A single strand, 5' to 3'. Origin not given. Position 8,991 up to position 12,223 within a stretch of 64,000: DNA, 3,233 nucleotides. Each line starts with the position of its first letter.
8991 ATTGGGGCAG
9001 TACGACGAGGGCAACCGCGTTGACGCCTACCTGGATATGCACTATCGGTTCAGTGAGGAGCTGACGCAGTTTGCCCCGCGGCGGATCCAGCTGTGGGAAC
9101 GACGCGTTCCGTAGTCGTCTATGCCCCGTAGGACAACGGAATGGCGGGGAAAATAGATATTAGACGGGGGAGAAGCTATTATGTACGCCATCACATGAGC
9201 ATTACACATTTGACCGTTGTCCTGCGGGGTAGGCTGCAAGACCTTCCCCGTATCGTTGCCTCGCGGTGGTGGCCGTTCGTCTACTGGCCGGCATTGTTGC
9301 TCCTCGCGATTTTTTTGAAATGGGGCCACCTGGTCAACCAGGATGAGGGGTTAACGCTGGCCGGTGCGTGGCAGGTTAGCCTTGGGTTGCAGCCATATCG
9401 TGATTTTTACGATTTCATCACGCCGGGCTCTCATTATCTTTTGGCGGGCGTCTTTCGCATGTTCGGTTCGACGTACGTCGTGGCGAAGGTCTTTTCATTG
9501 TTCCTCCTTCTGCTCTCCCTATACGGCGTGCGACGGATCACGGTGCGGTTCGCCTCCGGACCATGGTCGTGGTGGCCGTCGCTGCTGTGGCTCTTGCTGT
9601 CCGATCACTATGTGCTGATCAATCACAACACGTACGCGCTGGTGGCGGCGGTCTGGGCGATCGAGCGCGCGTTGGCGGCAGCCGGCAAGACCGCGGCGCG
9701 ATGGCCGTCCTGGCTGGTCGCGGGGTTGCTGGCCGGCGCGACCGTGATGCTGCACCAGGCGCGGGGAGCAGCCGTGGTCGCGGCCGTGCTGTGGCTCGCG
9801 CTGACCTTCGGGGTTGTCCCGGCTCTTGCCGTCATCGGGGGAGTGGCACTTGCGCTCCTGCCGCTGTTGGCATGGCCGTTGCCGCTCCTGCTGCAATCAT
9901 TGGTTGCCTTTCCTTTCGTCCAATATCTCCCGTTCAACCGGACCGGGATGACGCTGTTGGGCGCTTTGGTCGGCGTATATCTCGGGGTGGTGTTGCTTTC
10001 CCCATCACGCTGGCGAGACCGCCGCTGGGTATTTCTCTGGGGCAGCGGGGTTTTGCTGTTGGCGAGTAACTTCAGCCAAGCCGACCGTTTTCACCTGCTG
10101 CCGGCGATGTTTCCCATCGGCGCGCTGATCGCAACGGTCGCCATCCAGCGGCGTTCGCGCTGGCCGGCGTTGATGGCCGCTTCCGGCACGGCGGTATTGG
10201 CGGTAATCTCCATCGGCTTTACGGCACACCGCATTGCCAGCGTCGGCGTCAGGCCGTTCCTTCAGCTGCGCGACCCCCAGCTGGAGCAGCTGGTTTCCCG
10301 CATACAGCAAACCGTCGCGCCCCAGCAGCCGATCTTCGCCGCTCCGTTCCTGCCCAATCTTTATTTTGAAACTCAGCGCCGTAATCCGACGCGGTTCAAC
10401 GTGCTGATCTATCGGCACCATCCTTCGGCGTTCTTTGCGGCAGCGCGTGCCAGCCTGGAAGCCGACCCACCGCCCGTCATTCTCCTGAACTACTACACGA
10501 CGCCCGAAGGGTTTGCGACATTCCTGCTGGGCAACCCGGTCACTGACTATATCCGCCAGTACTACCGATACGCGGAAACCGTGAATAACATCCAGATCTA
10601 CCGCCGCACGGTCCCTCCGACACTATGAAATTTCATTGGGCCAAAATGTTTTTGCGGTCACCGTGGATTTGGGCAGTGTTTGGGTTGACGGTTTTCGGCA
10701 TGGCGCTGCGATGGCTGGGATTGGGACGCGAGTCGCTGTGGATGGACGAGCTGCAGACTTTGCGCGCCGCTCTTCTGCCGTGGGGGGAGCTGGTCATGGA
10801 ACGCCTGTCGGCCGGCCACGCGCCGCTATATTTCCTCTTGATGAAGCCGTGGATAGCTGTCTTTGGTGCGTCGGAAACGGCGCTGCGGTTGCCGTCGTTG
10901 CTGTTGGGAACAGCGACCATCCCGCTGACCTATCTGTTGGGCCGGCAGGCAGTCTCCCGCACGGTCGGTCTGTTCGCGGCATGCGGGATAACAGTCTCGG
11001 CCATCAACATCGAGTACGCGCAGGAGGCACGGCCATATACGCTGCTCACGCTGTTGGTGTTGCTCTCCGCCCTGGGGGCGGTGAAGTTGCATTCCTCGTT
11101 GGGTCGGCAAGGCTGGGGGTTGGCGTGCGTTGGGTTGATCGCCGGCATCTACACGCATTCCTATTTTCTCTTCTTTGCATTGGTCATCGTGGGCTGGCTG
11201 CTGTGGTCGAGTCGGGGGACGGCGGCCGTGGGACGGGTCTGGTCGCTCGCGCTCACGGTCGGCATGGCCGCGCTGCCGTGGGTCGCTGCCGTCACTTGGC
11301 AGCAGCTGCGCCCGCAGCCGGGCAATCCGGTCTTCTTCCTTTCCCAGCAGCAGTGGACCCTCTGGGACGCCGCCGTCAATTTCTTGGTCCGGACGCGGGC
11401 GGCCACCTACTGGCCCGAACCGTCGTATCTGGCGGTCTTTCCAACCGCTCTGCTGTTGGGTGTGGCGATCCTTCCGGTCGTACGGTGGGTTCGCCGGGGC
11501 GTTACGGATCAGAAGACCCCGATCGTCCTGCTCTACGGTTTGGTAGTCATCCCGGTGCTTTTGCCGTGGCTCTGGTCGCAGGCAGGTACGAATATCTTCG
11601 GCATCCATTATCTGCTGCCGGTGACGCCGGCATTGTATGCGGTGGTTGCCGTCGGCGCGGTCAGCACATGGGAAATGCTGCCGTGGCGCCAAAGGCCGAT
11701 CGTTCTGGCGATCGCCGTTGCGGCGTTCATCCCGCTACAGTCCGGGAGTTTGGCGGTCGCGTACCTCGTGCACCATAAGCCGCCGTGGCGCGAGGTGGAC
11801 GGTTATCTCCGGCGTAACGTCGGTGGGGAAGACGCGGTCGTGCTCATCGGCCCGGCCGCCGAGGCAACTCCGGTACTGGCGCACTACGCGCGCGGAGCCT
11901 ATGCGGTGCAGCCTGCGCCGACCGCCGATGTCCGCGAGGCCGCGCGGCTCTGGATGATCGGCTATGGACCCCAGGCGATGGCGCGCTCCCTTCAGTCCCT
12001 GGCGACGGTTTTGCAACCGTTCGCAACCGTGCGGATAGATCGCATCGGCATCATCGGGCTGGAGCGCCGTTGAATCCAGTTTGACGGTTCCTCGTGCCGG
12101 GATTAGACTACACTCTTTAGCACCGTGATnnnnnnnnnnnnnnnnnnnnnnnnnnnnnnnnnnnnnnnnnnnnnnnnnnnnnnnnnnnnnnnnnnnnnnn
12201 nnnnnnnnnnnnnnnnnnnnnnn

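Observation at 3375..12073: Tandem array of six translationally coupled GT-C (PMT_2/GT39-83-like) membrane glycosyltransferase paralogs with alternating DE/DA catalytic-loop motifs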

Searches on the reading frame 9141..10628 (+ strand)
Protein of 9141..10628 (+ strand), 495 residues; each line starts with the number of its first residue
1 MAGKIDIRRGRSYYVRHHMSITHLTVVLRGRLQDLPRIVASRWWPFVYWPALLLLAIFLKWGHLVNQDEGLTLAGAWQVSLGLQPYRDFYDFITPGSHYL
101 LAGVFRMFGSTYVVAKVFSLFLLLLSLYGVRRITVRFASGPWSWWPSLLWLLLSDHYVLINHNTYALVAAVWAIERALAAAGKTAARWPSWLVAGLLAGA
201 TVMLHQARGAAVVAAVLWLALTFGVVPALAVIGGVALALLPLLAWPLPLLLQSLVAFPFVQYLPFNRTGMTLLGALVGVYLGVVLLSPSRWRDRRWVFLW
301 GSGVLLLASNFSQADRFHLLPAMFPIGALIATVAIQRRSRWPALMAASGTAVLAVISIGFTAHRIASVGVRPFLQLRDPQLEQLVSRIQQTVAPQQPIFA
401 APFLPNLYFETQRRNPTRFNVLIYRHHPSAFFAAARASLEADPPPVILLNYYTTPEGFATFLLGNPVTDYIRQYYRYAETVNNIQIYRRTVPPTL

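Call 4: search_protein_families(library=pfam, proteins=[window:9141-10628:+], max_evalue=1)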
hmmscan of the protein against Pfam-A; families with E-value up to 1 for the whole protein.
window:9141-10628:+ (495 aa): 0 families

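Call 5: search_protein_families(library=ncbifam, proteins=[window:9141-10628:+], max_evalue=1)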
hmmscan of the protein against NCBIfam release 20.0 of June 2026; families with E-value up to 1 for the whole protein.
window:9141-10628:+ (495 aa): 0 families

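Call 78: search_protein_families(library=pfam, alignment_id=A5, max_evalue=0.01)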
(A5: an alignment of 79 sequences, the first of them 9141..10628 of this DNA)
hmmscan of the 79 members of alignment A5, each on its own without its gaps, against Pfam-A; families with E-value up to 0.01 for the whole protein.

A. member 1, window:9141-10628:+ (495 aa): 0 families

B. families by the number of members that match (of 79 scanned): 5 families
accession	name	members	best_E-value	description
PF13231.12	PMT_2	55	4.7e-13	Dolichyl-phosphate-mannose-protein mannosyltransferase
PF04932.20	Wzy_C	1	0.0012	O-Antigen ligase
PF09913.15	DUF2142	1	0.0023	Predicted membrane protein (DUF2142)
PF01757.29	Acyl_transf_3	1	0.0026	Acyltransferase domain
PF19529.4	DUF6057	1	0.0044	Family of unknown function (DUF6057)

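Call 107: find_homologous_proteins(query=A5, max_evalue=1e-30)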
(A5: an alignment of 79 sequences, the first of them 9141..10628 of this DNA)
Query A5 (79 sequences) (495 aa, profile of the alignment): 12 proteins with E <= 1e-30 among 8000 candidates.
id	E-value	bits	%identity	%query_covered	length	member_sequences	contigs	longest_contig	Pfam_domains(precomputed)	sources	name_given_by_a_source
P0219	3.5e-127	443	87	93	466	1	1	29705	-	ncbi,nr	ncbi:MAG: hypothetical protein Q7S23_02245 [bacterium]|nr:hypothetical protein [bacterium]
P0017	1.1e-124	435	53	93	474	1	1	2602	-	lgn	-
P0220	4.8e-124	433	97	95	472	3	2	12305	-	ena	-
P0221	9.5e-118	412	55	90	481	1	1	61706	-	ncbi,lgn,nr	ncbi:MAG: hypothetical protein PHI63_01365 [Patescibacteria group bacterium]|nr:hypothetical protein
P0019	2.6e-115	404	49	89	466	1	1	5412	-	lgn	-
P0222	6.4e-115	403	53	89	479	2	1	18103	-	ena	-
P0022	6.5e-115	403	47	89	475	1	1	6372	-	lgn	-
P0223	8.8e-107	376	52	90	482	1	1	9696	-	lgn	-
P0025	2.3e-101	358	43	89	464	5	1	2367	-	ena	-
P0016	5.6e-100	353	36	84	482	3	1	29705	-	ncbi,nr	ncbi:MAG: hypothetical protein Q7S23_02265 [bacterium]|nr:hypothetical protein [bacterium]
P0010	1.9e-88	315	35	85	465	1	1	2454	PF13231.13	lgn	-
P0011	2.4e-83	299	33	84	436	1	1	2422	PF13231.13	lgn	-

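Call 108: find_encoding_contigs(protein=P0221, flank=10000, max_places=1)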
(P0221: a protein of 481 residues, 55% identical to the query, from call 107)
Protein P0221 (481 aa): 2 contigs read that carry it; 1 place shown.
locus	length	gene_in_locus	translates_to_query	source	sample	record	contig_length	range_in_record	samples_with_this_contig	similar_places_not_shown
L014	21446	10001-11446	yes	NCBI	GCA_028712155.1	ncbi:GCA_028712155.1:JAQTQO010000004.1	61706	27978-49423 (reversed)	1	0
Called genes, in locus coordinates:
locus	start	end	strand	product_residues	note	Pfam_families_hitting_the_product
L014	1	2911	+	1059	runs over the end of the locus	PF00133:tRNA-synt_1, PF09334:tRNA-synt_1g (weak), PF13603:tRNA-synt_1_2 (faint), PF00300:His_Phos_1, PF00133:tRNA-synt_1, PF08264:Anticodon_1, PF10458:Val_tRNA-synt_C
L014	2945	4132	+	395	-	PF00579:tRNA-synt_1b, PF22421:SYY_C-terminal, PF01479:S4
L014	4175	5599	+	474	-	PF13231:PMT_2 (weak)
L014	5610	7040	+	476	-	PF13231:PMT_2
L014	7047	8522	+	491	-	-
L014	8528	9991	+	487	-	-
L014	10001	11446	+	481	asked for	-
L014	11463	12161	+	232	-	PF01590:GAF, PF13185:GAF_2, PF13492:GAF_3, PF03861:ANTAR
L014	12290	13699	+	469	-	PF03951:Gln-synt_N, PF00120:Gln-synt_C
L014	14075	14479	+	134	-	-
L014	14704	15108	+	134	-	PF02082:Rrf2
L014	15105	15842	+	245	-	PF00005:ABC_tran, PF02463:SMC_N (faint), PF13304:AAA_21 (faint)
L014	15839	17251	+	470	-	PF19295:SufBD_N, PF01458:SUFBD_core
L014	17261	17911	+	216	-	PF01458:SUFBD_core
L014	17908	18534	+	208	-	PF03575:Peptidase_S51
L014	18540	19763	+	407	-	PF00155:Aminotran_1_2, PF00266:Aminotran_5, PF01041:DegT_DnrJ_EryC1 (weak), PF01212:Beta_elim_lyase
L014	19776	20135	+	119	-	PF01592:NifU_N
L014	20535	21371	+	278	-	-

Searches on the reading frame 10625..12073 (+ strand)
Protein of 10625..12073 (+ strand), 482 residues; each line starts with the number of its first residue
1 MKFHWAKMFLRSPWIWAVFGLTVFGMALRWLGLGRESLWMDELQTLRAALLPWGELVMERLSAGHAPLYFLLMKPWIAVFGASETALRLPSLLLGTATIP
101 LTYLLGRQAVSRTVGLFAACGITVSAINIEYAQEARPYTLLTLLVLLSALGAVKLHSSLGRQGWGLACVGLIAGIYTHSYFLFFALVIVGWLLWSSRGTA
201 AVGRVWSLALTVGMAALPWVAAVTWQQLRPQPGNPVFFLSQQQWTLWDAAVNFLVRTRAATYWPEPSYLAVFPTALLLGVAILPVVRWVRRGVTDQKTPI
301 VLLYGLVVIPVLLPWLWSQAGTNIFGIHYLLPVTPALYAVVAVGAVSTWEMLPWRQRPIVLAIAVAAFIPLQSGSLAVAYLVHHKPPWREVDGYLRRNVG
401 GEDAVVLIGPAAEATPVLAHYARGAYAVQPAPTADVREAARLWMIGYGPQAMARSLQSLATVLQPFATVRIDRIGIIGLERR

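Call 4: search_protein_families(library=pfam, proteins=[window:10625-12073:+], max_evalue=1)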
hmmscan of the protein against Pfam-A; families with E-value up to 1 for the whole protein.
window:10625-12073:+ (482 aa): 1 family
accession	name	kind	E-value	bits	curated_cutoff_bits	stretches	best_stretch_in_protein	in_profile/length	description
PF13231.12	PMT_2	-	3.2e-09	37.6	26.1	1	65-219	2-157/160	Dolichyl-phosphate-mannose-protein mannosyltransferase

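Call 5: search_protein_families(library=ncbifam, proteins=[window:10625-12073:+], max_evalue=1)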
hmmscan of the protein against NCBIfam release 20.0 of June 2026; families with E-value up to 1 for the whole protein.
window:10625-12073:+ (482 aa): 3 families
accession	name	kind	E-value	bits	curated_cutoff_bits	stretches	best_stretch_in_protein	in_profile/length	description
NF052499.1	MnslTaseMT1671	equivalog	1.8e-07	30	900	1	31-368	42-369/523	mannosyltransferase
TIGR03663.1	TIGR03663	subfamily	0.0034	16.5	126.25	1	17-333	3-328/435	flippase activity-associated protein Agl23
TIGR04154.1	archaeo_STT3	subfamily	0.65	8.2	450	1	86-125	97-136/831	oligosaccharyl transferase, archaeosortase A system-associated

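Call 9: search_solved_structures(query=window:10625-12073:+, max_evalue=10, show_alignments=2)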
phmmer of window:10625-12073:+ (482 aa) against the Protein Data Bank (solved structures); distinct sequences matched with E-value up to 10: 0.

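Call 44: find_homologous_proteins(query=window:10625-12073:+)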
Query window:10625-12073:+ (482 aa): 50 proteins with E <= 0.001 among 8000 candidates.
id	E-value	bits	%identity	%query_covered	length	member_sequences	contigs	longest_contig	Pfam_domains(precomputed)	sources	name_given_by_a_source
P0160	0.0e+0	1022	96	100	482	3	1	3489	PF13231.13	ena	-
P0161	1.1e-16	79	38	37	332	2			PF13231.13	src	-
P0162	1.8e-16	78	45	28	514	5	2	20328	PF02366.25,PF13231.13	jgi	jgi:mannosyltransferase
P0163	8.3e-16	76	38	37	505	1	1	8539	PF13231.13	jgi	jgi:uncharacterized membrane protein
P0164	1.3e-13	69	41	37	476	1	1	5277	PF13231.13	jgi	jgi:4-amino-4-deoxy-L-arabinose transferase-like glycosyltransferase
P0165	2.5e-13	68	38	37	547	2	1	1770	PF13231.13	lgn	-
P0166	3.0e-13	68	47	22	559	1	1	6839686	PF13231.13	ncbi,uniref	ncbi:glycosyltransferase family 39 protein [Micromonospora sp. IBHARD004]|uniref:glycosyltransferase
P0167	1.3e-12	66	31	53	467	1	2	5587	PF13231.13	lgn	-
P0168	1.5e-12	65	31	43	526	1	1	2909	PF13231.13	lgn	-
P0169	2.3e-12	65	38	38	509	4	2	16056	PF13231.13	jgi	jgi:hypothetical protein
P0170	2.7e-12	65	34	36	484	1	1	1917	PF13231.13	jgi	jgi:mannosyltransferase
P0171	3.2e-12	64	39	23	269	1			PF11028.15,PF02366.25,PF13231.13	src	-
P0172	4.0e-12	64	36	34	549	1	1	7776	PF13231.13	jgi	jgi:mannosyltransferase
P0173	6.4e-12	63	37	25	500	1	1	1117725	PF13231.13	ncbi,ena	-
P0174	1.3e-11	62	31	41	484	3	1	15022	PF13231.13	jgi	jgi:mannosyltransferase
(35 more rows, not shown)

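Call 71: search_solved_structures(query=A4, max_evalue=1, show_alignments=1)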
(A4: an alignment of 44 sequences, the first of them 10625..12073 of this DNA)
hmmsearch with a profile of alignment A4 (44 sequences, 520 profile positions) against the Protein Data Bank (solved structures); distinct sequences matched with E-value up to 1: 10.
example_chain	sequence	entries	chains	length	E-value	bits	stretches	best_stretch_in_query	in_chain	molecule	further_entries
5ezm_A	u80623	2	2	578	0.00014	24.2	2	221-452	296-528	4-amino-4-deoxy-L-arabinose transferase or related glycosyltransferases of PMT family | 4-amino-4-deoxy-L-arabinose (L-Ara4N) transferase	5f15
3waj_A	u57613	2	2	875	0.0081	18.3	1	94-132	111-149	Transmembrane oligosaccharyl transferase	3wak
5gmy_A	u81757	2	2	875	0.0081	18.3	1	94-132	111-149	Transmembrane oligosaccharyl transferase, putative | Dolichyl-phosphooligosaccharide-protein glycotransferase 3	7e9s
3dl8_G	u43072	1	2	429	0.013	17.7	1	181-300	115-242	Preprotein translocase subunit secY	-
3rko_K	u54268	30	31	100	0.19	13.8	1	314-382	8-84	NADH-QUINONE OXIDOREDUCTASE SUBUNIT K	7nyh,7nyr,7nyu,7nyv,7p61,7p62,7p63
9rbf_V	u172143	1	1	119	0.33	13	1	314-384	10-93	NuoK-86 nascent peptide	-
9e61_A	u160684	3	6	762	0.34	13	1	90-134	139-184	Dolichyl-phosphate-mannose--protein mannosyltransferase 4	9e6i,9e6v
6s7o_A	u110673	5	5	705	0.42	12.7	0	98-294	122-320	Dolichyl-diphosphooligosaccharide--protein glycosyltransferase subunit STT3A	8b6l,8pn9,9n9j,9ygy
2l35_A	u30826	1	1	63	0.56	12.3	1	268-319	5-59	DAP12-NKG2C_TM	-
6ftg_5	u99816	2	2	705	0.65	12.1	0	98-294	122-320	Dolichyl-diphosphooligosaccharide--protein glycosyltransferase subunit STT3A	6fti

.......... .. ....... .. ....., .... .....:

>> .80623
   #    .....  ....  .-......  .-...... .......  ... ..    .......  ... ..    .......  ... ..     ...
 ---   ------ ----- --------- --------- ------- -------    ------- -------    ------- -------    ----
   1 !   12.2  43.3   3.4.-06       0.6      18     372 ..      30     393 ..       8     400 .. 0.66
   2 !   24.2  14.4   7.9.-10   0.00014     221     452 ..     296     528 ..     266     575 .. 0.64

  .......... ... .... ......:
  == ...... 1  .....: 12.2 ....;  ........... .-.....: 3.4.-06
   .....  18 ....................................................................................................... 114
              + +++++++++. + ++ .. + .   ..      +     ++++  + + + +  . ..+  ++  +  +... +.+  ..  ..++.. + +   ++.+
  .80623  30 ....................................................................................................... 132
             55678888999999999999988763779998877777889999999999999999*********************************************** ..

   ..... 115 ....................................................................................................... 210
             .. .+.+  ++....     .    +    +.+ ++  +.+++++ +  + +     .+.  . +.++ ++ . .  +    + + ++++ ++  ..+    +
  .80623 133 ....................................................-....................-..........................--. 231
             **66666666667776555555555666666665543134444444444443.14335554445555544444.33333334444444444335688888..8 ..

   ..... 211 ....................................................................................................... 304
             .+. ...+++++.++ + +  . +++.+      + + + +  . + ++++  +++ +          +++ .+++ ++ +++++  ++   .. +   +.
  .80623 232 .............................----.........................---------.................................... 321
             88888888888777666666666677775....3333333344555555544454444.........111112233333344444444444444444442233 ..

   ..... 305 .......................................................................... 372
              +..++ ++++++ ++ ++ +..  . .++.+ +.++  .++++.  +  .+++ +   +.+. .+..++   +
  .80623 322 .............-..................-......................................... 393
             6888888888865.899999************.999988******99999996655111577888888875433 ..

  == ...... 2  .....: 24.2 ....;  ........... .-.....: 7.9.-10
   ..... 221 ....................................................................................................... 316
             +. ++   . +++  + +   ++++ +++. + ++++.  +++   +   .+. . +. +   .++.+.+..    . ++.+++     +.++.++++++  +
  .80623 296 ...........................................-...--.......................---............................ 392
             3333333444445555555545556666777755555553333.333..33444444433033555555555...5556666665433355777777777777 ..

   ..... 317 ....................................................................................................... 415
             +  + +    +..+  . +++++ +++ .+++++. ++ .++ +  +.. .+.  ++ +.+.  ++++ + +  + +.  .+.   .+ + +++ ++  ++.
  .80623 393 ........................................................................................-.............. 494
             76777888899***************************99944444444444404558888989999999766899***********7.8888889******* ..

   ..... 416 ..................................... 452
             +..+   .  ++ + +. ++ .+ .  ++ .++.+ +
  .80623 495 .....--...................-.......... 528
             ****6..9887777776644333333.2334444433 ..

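Call 79: predict_structure(alignment_id=A4)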
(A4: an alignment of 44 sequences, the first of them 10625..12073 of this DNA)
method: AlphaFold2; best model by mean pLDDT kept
length: 482 residues; sequences in the alignment: 44
mean_pLDDT: 83.6   pTM: 0.87
mean pLDDT of the five models: 83.6, 82.1, 81.9, 80.6, 80.5
residues with pLDDT >= 90: 219; 70-90: 173; 50-70: 67; < 50: 23
segments of 3 or more residues with pLDDT < 50: 235-241, 258-261, 375-382
pLDDT, mean of each block of 10 residues (from residue 1): 68 94 96 89 95 95 91 98 97 98 96 95 90 95 98 93 97 95 96 93 96 93 83 51 67 57 51 69 73 72 93 84 75 94 89 90 77 50 72 87 74 81 76 73 78 77 81 79 86
secondary structure, 60 per line:
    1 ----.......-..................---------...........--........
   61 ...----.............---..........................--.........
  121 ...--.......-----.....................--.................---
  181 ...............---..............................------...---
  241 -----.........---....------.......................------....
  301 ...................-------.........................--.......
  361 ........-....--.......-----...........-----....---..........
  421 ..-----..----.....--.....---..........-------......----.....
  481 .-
elements in order: H5-11 H13-30 H40-50 H53-63 H68-80 H84-109 H112-123 H126-132 H138-158 H161-177 H181-195 H199-228 H246-254 H258-261 H268-290 H297-319 H327-351 H354-368 H370-373 H376-382 H388-398 E404-407 H411-422 H434-438 E441-445 H449-458 E466-471 E476-481
